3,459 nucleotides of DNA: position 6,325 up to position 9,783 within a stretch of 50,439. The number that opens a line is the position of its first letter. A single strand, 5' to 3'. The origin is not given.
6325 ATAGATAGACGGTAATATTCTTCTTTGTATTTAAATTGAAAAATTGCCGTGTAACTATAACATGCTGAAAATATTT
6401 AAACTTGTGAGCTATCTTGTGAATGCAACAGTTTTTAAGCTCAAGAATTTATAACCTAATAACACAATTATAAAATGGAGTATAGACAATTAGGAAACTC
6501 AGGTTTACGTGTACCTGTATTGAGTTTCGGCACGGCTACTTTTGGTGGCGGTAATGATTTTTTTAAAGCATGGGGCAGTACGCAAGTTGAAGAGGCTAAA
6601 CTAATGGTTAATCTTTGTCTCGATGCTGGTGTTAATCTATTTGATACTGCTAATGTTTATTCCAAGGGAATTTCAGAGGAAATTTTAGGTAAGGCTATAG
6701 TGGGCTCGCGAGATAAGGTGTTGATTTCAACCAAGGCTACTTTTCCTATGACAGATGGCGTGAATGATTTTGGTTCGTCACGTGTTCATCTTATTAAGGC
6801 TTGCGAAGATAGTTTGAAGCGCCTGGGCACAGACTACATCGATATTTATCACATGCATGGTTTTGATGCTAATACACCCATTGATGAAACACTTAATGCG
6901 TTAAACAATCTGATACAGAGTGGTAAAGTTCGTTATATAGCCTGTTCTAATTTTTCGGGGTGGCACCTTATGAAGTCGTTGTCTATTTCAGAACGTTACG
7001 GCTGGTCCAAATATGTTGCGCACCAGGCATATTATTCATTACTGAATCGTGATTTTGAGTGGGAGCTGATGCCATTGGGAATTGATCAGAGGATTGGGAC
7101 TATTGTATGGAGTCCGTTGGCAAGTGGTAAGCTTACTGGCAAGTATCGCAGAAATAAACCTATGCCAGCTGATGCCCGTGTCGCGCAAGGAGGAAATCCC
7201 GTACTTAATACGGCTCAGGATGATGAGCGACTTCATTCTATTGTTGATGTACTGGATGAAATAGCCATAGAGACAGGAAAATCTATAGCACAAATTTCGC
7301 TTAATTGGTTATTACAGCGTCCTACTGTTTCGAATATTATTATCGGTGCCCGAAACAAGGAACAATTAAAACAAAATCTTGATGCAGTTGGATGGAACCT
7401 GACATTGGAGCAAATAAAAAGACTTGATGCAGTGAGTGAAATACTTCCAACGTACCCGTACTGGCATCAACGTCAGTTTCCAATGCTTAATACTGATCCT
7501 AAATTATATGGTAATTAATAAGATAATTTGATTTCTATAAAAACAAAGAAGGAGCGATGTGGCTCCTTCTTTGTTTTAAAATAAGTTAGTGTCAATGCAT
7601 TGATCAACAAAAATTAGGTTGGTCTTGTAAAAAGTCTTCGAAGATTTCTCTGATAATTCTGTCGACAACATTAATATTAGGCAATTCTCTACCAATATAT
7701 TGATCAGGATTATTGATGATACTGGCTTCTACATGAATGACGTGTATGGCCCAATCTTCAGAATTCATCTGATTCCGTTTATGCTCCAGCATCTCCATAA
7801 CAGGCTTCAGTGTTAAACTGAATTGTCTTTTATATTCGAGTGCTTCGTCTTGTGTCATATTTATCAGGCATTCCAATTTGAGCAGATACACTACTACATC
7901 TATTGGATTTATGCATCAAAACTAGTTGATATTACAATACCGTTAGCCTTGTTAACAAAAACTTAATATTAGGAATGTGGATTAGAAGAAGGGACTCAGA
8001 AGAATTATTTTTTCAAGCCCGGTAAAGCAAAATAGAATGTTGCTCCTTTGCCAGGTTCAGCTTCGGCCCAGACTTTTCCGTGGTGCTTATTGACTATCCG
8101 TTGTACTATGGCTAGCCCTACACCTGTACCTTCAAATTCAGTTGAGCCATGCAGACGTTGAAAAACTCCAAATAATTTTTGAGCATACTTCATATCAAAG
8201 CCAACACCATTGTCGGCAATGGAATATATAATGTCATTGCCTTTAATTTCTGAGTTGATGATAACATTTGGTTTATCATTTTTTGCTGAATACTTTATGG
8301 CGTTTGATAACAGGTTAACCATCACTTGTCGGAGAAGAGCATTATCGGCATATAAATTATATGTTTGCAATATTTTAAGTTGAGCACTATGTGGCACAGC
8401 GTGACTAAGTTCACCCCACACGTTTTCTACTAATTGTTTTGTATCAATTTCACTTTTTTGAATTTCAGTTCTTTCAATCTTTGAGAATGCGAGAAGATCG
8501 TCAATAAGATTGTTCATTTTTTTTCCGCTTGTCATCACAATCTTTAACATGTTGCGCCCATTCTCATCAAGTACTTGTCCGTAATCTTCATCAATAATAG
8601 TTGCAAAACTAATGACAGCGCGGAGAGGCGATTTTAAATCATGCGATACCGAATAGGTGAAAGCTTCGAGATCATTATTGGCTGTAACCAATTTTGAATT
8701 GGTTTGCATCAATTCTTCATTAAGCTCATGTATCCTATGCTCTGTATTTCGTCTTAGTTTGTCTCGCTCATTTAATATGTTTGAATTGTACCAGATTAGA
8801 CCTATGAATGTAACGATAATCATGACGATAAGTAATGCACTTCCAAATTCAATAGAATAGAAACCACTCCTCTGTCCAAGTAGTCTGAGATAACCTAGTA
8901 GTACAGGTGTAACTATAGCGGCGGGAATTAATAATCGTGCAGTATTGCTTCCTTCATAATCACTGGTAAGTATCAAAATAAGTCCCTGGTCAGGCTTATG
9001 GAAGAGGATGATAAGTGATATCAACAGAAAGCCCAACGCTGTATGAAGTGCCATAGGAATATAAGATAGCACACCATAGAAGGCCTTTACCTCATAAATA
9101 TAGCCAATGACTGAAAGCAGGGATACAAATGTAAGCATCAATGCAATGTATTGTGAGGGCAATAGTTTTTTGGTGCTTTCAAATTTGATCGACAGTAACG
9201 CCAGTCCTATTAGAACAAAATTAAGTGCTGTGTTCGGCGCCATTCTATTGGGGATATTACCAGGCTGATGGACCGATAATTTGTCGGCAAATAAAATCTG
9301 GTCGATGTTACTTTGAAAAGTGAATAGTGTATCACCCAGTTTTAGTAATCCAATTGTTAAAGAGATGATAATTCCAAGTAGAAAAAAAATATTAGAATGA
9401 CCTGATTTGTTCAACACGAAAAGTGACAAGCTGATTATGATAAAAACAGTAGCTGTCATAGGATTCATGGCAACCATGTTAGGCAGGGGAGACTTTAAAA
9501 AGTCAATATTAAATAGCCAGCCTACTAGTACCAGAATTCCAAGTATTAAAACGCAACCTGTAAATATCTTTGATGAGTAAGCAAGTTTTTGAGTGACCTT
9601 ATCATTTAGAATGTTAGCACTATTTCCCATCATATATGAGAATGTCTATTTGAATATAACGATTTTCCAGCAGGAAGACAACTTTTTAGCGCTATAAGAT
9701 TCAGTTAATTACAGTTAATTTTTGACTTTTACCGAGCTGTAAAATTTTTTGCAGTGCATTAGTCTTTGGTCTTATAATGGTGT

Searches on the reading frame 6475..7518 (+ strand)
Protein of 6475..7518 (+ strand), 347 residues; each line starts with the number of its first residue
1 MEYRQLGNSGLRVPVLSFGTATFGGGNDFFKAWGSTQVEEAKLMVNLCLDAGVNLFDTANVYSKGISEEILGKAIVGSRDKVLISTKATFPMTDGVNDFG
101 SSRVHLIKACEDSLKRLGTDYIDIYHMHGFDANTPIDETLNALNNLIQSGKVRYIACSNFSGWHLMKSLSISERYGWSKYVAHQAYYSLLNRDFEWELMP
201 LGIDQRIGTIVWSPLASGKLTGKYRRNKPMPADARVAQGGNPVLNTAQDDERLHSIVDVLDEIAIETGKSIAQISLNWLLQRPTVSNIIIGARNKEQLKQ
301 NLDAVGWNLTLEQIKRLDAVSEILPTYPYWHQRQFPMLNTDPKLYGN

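Call 39: search_protein_families(library=pfam, proteins=[window:6475-7518:+], max_evalue=0.00001)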
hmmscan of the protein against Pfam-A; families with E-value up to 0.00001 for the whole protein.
window:6475-7518:+ (347 aa): 1 family
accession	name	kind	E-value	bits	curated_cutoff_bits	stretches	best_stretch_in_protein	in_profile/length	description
PF00248.27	Aldo_ket_red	-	1.3e-71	241.6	24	1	16-321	2-290/291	Aldo/keto reductase family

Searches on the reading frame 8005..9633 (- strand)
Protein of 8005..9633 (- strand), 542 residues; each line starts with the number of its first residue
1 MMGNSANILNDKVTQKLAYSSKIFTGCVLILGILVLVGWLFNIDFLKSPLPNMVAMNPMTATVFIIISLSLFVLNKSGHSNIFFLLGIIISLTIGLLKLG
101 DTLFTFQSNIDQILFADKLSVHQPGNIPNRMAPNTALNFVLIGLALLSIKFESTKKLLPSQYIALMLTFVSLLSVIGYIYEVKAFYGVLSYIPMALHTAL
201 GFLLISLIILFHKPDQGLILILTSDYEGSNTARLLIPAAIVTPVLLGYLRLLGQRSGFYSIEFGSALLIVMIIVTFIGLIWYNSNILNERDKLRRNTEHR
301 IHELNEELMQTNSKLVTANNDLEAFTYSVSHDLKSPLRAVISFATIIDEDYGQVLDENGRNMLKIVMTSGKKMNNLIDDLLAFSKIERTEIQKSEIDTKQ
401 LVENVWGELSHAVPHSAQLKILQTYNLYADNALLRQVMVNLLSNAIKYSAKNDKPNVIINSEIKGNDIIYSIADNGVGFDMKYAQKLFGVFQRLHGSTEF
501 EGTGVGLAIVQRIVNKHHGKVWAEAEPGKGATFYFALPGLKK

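Call 39: search_protein_families(library=pfam, proteins=[window:8005-9633:-], max_evalue=0.00001)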
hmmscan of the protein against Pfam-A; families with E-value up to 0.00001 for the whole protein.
window:8005-9633:- (542 aa): 2 families
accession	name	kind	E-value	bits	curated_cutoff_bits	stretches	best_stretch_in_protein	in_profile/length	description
PF02518.31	HATPase_c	-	1.5e-25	90.2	26.4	1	430-538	2-108/111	Histidine kinase-, DNA gyrase B-, and HSP90-like ATPase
PF00512.31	HisKA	-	1e-12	48.3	26.9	1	323-388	3-65/66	His Kinase A (phospho-acceptor) domain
